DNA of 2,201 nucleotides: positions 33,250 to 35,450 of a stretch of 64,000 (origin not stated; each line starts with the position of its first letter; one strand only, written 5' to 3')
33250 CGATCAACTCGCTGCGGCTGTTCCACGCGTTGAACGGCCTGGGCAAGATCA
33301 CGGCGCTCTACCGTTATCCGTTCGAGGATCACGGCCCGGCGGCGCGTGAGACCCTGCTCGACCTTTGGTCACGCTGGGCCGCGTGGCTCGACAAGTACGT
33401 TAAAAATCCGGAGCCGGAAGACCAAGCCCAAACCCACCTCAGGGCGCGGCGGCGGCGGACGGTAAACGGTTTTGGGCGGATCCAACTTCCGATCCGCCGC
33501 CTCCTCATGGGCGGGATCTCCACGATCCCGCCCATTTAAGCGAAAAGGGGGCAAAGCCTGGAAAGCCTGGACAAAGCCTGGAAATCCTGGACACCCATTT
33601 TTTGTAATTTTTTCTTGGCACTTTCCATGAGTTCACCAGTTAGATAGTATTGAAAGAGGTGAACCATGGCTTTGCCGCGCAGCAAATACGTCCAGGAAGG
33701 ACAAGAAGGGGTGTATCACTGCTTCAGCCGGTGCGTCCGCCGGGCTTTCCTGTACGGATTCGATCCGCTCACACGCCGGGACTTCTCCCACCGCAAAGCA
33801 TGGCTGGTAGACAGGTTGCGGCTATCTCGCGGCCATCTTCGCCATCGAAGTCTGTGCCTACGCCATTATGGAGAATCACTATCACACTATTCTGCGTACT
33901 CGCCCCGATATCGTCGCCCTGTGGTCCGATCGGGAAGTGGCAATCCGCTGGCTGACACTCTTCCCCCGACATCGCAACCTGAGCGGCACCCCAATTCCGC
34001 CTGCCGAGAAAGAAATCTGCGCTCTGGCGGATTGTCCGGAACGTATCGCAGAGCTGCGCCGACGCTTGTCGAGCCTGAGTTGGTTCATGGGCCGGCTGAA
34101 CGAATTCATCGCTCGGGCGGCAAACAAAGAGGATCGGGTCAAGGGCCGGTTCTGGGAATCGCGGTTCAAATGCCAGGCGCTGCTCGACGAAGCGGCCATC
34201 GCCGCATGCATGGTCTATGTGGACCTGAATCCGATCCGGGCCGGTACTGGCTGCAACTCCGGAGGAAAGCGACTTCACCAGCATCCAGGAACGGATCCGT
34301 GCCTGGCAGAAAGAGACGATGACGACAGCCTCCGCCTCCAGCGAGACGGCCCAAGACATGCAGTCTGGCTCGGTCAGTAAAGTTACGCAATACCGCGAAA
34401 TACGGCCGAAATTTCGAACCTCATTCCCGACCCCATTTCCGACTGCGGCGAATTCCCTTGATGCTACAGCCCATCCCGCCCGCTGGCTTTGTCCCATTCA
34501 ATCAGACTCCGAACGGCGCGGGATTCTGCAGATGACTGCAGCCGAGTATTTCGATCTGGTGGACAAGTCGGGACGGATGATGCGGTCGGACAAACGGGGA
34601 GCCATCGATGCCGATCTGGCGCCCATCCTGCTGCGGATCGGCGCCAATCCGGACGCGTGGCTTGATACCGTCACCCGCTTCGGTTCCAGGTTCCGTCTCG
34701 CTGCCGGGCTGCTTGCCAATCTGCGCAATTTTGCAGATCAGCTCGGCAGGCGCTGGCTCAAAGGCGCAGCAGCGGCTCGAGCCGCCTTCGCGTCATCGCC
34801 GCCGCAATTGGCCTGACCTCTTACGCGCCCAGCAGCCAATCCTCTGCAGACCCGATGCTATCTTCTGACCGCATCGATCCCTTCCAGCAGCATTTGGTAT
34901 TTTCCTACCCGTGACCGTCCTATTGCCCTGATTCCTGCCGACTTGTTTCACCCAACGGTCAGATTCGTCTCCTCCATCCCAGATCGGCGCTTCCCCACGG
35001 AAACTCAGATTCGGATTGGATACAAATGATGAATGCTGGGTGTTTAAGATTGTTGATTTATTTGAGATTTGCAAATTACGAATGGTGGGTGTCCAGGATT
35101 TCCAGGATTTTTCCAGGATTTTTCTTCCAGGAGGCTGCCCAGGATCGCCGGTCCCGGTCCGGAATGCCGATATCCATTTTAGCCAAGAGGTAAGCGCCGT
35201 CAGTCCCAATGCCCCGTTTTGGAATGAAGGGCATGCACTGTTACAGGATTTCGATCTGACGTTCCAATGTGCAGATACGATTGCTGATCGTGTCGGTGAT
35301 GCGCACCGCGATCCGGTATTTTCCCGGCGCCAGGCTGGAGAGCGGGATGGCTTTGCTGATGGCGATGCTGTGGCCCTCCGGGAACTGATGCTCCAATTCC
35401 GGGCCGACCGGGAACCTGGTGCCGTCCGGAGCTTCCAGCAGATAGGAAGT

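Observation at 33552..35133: IS/REPtron-like unit: degraded HUH (COG1943) transposase-like gene bounded by perfect 16-bp inverted repeats built from tandem 10-bp units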

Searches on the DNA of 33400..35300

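Call 47: search_rna_families(source=window, start=33400, end=35300, threshold=evalue, max_evalue=1)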
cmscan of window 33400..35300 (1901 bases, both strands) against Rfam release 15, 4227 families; matches with E-value up to 1: 0.
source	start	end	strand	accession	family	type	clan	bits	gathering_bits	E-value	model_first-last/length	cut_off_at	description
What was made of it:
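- Tried and rejected: Rfam: no hit (call 47).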

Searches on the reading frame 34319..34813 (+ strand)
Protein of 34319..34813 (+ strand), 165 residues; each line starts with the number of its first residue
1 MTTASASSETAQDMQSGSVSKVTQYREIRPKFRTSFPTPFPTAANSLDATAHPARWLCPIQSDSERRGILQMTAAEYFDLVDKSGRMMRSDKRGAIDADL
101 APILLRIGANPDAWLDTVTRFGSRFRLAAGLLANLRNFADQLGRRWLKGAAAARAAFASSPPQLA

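Call 77: predict_structure(alignment_id=A7)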
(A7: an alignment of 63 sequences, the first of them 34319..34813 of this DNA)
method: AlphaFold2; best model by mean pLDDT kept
length: 165 residues; sequences in the alignment: 63
mean_pLDDT: 63.5   pTM: 0.40
mean pLDDT of the five models: 63.5, 60.6, 60.4, 59.4, 55.7
residues with pLDDT >= 90: 1; 70-90: 61; 50-70: 51; < 50: 52
segments of 3 or more residues with pLDDT < 50: 9-19, 27-29, 31-34, 40-62, 64-67
pLDDT, mean of each block of 10 residues (from residue 1): 48 47 50 50 41 41 52 86 82 75 88 87 73 72 64 66 52
secondary structure, 60 per line:
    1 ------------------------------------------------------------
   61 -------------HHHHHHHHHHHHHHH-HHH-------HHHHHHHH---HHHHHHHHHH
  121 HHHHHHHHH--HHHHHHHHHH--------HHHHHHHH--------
elements in order: H74-88 H100-107 H111-129 H132-141 H150-157

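Call 81: fold_search(model_id=the predicted structure, library=pdb)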
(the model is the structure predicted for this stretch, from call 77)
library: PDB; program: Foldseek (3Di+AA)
matches with E <= 10: 19; with E <= 0.001: 0
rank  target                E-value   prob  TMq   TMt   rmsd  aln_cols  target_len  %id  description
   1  1uhs_MODEL_1_A        3.8e+00  0.15  0.22  0.40   5.4        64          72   17  Solution structure of mouse homeodomain-only protein HOP (released 2004-07-10)
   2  4zy7_B                5.7e+00  0.10  0.18  0.22   5.1        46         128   15  Crystal structure of a Mycobacterial protein (released 2016-05-25)
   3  8he8_C                6.1e+00  0.08  0.19  0.10   3.6        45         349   16  Human ADP-ribosyltransferase 2 (PARP2) catalytic domain bound to a quinazoline-2,4(1H,3H)-dione inhibitor (released 2023-11-08)
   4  8ib4_Y                7.2e+00  0.02  0.13  0.15  12.5        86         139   14  Respiratory complex CI:CIII2, type IA, Wild type mouse under cold temperature (released 2024-09-18)
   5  7qqd_A                7.7e+00  0.06  0.14  0.15   9.4        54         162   20  Nuclear factor one X - NFIX in P21 (released 2023-01-18)
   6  9hvq_O                7.7e+00  0.03  0.15  0.19  12.6       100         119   18  Structure of the transcribing Pol II-DSIF-PAF-SPT6-RECQL5 complex (released 2025-07-16)
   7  9hvo_O                7.7e+00  0.03  0.15  0.19  12.6       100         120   18  Structure of the transcribing Pol II-RECQL5 complex (released 2025-07-16)
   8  2q9l_D                7.7e+00  0.01  0.12  0.19  11.6        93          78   14  Crystal structure of iMazG from Vibrio DAT 722: Ctag-iMazG (P43212) (released 2007-10-09)
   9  3ufd_F                8.1e+00  0.08  0.18  0.37   6.8        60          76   15  C.Esp1396I bound to its highest affinity operator site OM (released 2012-07-11)
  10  4gxz_D                8.1e+00  0.02  0.17  0.17   8.4        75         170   13  Crystal structure of a periplasmic thioredoxin-like protein from Salmonella enterica serovar Typhimurium (released 2013-07-17)
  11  1gs0_A                8.6e+00  0.06  0.22  0.12   4.5        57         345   16  Crystal structure of the catalytic fragment of murine poly(ADP-ribose) polymerase-2 (released 2002-12-19)
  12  7at8_D                8.6e+00  0.03  0.19  0.25  20.2       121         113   10  Histone H3 recognition by nucleosome-bound PRC2 subunit EZH2. (released 2020-12-09)
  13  2lgw_MODEL_1_A        8.6e+00  0.02  0.12  0.22   9.3        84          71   10  Solution Structure of the J Domain of HSJ1a (released 2012-01-11)
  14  3clc_A                9.1e+00  0.07  0.14  0.30   6.0        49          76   14  Crystal Structure of the Restriction-Modification Controller Protein C.Esp1396I Tetramer in Complex with its Natural 3 (released 2008-07-29)
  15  5j73_C                9.1e+00  0.02  0.12  0.23  11.0        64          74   19  De novo design of protein homo-oligomers with modular hydrogen bond network-mediated specificity (released 2016-05-25)
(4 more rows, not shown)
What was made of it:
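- Tried and rejected: The best hits are homeodomain- or HTH-like at E>3 (call 81).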
